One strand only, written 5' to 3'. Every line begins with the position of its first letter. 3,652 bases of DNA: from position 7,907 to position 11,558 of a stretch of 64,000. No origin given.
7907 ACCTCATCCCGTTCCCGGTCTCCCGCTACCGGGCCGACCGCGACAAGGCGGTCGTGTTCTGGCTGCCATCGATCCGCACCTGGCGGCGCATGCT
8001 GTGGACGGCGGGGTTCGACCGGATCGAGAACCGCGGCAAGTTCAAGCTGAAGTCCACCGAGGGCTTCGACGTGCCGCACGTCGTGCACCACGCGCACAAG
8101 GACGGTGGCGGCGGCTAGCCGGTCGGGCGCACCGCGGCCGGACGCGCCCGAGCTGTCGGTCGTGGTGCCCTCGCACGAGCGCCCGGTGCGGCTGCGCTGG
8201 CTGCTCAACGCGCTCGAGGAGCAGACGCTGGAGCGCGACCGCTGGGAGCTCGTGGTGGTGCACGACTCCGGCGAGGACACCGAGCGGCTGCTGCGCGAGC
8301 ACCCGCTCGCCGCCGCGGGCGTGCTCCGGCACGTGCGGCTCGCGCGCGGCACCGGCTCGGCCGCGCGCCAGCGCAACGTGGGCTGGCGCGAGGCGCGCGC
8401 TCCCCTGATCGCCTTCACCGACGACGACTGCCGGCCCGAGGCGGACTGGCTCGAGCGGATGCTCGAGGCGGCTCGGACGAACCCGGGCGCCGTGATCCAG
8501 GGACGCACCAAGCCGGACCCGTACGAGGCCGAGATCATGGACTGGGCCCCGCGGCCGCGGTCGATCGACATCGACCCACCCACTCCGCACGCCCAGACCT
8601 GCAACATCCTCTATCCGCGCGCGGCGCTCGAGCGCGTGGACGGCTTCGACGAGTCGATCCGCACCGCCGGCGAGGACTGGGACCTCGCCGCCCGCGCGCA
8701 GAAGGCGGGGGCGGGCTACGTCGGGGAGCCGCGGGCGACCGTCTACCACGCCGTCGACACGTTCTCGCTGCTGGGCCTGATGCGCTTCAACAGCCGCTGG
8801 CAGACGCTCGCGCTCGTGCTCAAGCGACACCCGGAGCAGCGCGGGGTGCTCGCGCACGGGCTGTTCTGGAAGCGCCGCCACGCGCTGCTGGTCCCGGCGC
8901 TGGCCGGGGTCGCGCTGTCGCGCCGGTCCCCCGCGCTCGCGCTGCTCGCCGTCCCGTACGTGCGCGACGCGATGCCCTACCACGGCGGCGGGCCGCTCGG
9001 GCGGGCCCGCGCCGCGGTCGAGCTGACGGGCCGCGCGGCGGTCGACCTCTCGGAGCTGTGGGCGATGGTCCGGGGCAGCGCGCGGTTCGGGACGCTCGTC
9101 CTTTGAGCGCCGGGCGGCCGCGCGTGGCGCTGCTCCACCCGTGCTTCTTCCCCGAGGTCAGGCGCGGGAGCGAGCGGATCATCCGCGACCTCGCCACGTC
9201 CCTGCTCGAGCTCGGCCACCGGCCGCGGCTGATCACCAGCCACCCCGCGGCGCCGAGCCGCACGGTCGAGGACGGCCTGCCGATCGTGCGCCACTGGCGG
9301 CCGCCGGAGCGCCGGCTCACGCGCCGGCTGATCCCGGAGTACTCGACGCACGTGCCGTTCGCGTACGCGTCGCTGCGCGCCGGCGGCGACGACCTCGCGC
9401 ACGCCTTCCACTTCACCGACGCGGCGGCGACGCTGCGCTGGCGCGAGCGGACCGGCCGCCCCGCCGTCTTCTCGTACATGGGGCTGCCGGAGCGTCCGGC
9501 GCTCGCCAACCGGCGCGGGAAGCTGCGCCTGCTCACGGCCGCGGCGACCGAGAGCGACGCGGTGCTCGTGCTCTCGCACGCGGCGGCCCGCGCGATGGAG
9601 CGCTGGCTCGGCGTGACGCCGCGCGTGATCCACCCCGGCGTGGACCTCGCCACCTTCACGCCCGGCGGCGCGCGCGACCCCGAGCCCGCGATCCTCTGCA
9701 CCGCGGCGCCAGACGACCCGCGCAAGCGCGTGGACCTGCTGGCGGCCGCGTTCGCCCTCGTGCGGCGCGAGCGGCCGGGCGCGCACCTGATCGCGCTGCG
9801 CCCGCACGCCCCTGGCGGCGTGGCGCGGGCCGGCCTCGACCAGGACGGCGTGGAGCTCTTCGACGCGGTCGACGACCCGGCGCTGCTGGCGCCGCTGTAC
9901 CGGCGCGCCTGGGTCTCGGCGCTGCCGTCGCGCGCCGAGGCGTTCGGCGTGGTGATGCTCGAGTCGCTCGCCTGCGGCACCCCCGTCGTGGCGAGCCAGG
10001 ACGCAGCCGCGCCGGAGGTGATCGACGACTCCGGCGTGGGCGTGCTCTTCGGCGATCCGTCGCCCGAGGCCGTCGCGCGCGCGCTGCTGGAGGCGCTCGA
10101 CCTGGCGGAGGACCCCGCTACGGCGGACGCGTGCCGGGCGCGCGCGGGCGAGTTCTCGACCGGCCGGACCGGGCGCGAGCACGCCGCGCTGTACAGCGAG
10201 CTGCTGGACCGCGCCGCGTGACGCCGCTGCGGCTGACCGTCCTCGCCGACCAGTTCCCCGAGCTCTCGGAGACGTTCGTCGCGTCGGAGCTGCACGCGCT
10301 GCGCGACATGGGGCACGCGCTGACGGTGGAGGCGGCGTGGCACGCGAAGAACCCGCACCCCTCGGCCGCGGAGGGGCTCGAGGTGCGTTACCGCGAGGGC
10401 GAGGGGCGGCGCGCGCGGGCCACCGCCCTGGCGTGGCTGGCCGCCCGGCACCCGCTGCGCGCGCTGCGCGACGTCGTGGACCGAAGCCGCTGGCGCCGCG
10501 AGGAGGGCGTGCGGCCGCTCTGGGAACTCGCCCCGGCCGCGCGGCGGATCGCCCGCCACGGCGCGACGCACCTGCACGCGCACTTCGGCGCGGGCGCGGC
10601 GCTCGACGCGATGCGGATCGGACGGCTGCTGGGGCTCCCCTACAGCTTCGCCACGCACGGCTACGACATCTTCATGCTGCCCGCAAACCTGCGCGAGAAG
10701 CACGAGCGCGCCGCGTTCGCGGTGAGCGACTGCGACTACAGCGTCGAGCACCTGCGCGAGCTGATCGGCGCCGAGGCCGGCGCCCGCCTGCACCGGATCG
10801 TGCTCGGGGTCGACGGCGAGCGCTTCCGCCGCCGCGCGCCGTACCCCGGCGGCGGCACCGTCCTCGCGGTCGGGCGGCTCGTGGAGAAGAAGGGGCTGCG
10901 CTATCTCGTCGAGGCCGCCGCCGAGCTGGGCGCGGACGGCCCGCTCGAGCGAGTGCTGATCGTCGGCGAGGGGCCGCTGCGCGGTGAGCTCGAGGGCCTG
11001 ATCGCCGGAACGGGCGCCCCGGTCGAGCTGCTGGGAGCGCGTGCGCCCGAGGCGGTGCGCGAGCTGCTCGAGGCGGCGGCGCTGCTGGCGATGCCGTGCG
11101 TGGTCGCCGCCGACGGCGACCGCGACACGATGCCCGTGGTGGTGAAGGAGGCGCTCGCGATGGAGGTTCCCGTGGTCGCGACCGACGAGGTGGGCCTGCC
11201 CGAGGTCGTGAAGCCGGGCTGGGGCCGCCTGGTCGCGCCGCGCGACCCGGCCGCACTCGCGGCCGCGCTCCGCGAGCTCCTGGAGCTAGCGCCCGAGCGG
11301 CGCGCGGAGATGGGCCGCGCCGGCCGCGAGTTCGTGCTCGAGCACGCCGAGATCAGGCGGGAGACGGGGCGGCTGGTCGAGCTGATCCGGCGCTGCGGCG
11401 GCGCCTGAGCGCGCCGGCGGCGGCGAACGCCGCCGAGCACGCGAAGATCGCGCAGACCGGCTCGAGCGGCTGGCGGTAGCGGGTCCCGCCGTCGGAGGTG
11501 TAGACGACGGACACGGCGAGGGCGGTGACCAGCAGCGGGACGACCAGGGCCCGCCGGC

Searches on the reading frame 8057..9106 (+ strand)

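Call 84: search_protein_families(library=pfam, proteins=[window:8057-9106:+], max_evalue=0.001)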
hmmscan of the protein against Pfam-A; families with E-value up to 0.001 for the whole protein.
window:8057-9106:+ (349 aa): 5 families
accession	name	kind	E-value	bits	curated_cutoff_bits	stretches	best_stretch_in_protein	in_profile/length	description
PF00535.33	Glycos_transf_2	-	4.3e-17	63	23.3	1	34-159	1-124/168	Glycosyl transferase family 2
PF13641.12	Glyco_tranf_2_3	-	7.5e-09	36.4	27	0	31-150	1-122/230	Glycosyltransferase like family 2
PF10111.15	Glyco_tranf_2_2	-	1.5e-08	34.9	27.3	0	97-142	64-114/276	Glycosyltransferase like family 2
PF13632.12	Glyco_trans_2_3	-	3.6e-06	27.4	27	1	181-298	74-187/198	Glycosyl transferase family group 2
PF13506.12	Glyco_transf_21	-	0.00095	19.1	21.7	0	109-146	25-63/174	Glycosyl transferase family 21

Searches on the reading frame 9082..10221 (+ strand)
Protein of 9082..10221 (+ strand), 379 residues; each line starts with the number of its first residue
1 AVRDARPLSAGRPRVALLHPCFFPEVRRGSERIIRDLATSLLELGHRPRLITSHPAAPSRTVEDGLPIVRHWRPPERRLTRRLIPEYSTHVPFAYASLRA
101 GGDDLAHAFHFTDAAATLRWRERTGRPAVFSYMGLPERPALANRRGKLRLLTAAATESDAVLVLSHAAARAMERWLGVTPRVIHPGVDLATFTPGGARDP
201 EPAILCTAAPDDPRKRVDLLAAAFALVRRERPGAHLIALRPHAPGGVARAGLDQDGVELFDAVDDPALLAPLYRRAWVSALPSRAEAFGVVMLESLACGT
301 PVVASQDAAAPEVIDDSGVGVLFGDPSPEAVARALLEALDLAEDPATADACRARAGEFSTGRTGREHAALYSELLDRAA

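Call 84: search_protein_families(library=pfam, proteins=[window:9082-10221:+], max_evalue=0.001)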
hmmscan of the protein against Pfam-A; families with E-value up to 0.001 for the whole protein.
window:9082-10221:+ (379 aa): 5 families
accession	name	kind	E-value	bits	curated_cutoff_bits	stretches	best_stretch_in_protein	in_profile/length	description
PF13692.12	Glyco_trans_1_4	-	2.1e-21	77.1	27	1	202-339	2-140/142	Glycosyl transferases group 1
PF00534.26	Glycos_transf_1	-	1.2e-19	70.9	26.4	1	199-344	12-161/172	Glycosyl transferases group 1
PF13439.12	Glyco_transf_4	-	1.3e-16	61.6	28.5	1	29-190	3-169/170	Glycosyltransferase Family 4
PF20706.3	GT4-conflict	-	1.4e-11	44.5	26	1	164-317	157-323/385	Family 4 Glycosyltransferase in conflict systems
PF13579.12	Glyco_trans_4_4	-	1.9e-11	45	29.7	1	29-183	2-152/158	Glycosyl transferase 4-like domain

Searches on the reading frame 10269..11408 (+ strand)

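Call 84: search_protein_families(library=pfam, proteins=[window:10269-11408:+], max_evalue=0.001)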
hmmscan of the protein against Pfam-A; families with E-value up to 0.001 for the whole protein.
window:10269-11408:+ (379 aa): 3 families
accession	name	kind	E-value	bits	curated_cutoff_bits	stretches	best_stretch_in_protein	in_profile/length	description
PF13692.12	Glyco_trans_1_4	-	1.6e-27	96.9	27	1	197-339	3-141/142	Glycosyl transferases group 1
PF00534.26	Glycos_transf_1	-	5.8e-26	91.5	26.4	1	194-354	14-171/172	Glycosyl transferases group 1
PF13524.12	Glyco_trans_1_2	-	4.6e-08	33.6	25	1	213-363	5-136/144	Glycosyl transferase-like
